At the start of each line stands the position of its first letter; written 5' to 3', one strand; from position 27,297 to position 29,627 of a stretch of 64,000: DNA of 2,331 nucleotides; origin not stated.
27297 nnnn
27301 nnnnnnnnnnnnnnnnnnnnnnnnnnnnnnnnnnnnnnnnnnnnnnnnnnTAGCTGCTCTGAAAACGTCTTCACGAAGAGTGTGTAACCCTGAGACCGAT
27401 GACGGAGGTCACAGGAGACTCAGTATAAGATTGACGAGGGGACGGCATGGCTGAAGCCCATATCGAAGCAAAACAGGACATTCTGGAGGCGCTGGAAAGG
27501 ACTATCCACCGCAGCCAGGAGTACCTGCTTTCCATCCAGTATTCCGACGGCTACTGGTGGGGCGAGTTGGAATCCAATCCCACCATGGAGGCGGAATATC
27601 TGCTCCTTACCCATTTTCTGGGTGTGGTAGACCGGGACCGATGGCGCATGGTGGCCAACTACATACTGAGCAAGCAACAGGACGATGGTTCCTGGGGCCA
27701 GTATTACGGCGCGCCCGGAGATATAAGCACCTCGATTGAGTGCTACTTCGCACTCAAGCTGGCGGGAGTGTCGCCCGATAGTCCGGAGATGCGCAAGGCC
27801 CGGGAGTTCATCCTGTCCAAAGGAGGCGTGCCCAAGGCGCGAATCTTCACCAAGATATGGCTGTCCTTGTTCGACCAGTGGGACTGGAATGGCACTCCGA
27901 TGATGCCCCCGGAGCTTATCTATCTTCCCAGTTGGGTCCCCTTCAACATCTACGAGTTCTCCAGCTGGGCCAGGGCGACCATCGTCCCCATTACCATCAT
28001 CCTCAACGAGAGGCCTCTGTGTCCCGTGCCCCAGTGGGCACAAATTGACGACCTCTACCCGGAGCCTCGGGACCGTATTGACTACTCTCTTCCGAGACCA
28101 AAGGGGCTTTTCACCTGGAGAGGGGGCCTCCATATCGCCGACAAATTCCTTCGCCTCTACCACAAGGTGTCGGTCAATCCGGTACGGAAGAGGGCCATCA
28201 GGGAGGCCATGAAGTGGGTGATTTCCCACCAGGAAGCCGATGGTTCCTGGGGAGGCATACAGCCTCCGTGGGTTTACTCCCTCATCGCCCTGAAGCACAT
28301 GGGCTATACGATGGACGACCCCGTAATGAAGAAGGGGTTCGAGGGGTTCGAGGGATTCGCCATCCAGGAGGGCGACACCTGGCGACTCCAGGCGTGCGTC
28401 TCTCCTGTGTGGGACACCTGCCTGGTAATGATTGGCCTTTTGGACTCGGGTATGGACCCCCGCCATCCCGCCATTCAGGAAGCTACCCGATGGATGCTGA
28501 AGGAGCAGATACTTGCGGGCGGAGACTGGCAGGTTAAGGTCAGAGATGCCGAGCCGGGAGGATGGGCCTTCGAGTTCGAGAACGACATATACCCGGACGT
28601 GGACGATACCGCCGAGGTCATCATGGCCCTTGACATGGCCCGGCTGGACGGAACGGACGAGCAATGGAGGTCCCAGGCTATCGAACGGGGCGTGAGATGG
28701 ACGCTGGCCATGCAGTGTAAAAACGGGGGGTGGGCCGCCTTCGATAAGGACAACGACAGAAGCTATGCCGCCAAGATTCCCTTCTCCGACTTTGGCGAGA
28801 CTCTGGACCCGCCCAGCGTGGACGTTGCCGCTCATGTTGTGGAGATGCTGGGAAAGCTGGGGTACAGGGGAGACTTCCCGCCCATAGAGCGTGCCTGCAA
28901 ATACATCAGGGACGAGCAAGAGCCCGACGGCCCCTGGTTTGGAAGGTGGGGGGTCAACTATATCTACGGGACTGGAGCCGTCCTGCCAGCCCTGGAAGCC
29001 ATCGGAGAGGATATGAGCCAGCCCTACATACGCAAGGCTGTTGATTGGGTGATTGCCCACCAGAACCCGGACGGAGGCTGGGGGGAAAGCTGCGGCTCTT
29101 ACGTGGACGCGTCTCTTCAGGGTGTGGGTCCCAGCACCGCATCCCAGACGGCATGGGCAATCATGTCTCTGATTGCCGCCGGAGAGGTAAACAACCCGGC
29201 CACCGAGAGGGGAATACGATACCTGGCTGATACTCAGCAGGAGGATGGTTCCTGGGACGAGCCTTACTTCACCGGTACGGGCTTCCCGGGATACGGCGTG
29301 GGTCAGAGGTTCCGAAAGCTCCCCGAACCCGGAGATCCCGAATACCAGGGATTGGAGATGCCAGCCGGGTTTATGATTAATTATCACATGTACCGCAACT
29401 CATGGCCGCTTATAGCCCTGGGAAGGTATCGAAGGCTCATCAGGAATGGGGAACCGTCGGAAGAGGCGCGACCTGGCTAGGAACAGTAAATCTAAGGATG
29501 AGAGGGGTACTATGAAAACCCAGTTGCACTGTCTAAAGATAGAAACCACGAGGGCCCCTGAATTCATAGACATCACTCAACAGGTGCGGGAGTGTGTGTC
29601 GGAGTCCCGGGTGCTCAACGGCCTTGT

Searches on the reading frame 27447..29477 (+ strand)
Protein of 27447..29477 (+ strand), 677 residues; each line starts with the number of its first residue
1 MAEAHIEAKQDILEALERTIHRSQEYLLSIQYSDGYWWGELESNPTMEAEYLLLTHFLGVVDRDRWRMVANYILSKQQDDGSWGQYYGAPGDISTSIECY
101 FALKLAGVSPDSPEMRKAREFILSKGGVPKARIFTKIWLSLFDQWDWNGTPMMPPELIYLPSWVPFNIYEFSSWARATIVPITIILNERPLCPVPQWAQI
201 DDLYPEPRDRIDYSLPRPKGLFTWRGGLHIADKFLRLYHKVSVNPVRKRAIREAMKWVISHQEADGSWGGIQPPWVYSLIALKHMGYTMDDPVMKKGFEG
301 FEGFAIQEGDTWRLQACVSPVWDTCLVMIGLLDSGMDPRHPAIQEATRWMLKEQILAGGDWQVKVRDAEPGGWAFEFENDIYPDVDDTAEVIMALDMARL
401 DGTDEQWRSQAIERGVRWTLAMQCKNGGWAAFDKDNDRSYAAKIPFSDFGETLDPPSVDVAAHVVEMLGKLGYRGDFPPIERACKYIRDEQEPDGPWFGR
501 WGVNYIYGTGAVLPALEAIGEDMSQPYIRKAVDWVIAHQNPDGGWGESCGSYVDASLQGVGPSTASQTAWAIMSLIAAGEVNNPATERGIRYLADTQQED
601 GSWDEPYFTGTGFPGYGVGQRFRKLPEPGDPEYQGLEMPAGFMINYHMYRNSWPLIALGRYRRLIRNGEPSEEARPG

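Call 97: search_protein_families(library=pfam, proteins=[window:27447-29477:+], max_evalue=0.00001)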
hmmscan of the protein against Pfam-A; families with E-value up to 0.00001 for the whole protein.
window:27447-29477:+ (677 aa): 5 families
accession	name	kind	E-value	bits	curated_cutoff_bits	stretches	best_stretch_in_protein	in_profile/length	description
PF13243.12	SQHop_cyclase_C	-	1.1e-148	494.9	26.1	1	318-615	1-296/319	Squalene-hopene cyclase C-terminal domain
PF13249.12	SQHop_cyclase_N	-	1.1e-131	438.7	26.2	1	20-308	1-289/291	Squalene-hopene cyclase N-terminal domain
PF07678.20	TED_complement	-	1.4e-09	37.9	22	0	523-595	111-188/312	A-macroglobulin TED domain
PF09492.16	Pec_lyase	-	6.6e-08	32.6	22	0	388-448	41-99/292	Pectic acid lyase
PF00432.27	Prenyltrans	-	6.9e-08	32.7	26.5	0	515-604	38-119/304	Prenyltransferase alpha-alpha toroid domain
